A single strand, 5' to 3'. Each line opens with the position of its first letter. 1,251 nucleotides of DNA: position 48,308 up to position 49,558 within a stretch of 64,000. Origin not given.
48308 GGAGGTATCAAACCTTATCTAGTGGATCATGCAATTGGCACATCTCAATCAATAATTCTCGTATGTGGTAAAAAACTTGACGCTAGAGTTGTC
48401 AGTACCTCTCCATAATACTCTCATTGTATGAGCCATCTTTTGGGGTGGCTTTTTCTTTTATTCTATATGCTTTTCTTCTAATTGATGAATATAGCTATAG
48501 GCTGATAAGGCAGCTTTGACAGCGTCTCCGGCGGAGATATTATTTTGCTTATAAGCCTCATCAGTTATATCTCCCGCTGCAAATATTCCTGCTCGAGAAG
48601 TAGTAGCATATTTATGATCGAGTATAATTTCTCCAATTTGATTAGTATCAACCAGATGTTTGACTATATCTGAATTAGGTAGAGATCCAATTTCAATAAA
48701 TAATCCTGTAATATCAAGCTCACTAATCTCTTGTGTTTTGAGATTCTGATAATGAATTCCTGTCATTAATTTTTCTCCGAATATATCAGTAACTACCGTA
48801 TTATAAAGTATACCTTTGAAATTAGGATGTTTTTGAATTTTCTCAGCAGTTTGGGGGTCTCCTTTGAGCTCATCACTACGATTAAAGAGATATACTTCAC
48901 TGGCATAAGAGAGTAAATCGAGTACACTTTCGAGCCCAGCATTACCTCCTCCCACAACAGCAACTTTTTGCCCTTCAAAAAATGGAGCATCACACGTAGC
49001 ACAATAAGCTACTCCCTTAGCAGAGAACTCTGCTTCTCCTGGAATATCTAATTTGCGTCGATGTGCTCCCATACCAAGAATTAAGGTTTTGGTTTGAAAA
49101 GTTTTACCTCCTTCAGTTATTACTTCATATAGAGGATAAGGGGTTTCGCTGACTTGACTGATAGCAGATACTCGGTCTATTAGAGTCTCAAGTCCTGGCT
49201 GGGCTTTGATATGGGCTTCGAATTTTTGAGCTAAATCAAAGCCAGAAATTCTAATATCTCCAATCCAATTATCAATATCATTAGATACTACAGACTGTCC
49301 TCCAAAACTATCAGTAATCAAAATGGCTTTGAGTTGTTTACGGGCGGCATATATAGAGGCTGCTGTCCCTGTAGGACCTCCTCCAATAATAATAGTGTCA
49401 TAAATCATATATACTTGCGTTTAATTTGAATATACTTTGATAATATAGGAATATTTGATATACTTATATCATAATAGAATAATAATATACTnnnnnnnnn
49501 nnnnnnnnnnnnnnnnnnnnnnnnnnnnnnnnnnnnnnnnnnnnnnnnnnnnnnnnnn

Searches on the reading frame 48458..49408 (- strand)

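Call 16: search_protein_families(library=pfam, proteins=[window:48458-49408:-], max_evalue=0.01)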
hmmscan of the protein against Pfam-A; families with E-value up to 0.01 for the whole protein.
window:48458-49408:- (316 aa): 11 families
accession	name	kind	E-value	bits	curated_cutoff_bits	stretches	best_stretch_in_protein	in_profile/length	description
PF07992.20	Pyr_redox_2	-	1.5e-36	126.8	26.1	1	3-288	1-283/291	Pyridine nucleotide-disulphide oxidoreductase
PF13738.12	Pyr_redox_3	-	5e-18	65.8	30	1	81-279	102-305/305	Pyridine nucleotide-disulphide oxidoreductase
PF01134.28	GIDA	-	6.5e-10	39.1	22.1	1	4-34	1-31/391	Glucose inhibited division protein A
PF00070.33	Pyr_redox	-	1.4e-08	35.5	22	1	148-210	1-67/82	Pyridine nucleotide-disulphide oxidoreductase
PF12831.13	FAD_oxidored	-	1.1e-05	25.4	27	1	4-72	1-73/416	FAD dependent oxidoreductase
PF03486.20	HI0933_like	-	1.2e-05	25.4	50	0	4-32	2-30/244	HI0933-like protein Rossmann domain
PF00890.30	FAD_binding_2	-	0.0002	21.2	20.4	1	4-42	1-41/414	FAD binding domain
PF01266.30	DAO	-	0.00048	20.2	27.9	0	4-39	1-39/353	FAD dependent oxidoreductase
PF13454.12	NAD_binding_9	-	0.0067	16.8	21.8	0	150-183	1-38/155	FAD-NAD(P)-binding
PF01946.23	Thi4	-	0.0068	16.1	26.2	0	3-36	18-54/235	Thi4 family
PF13434.12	Lys_Orn_oxgnase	-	0.0074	15.9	21.3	0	79-173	117-217/339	L-lysine 6-monooxygenase/L-ornithine 5-monooxygenase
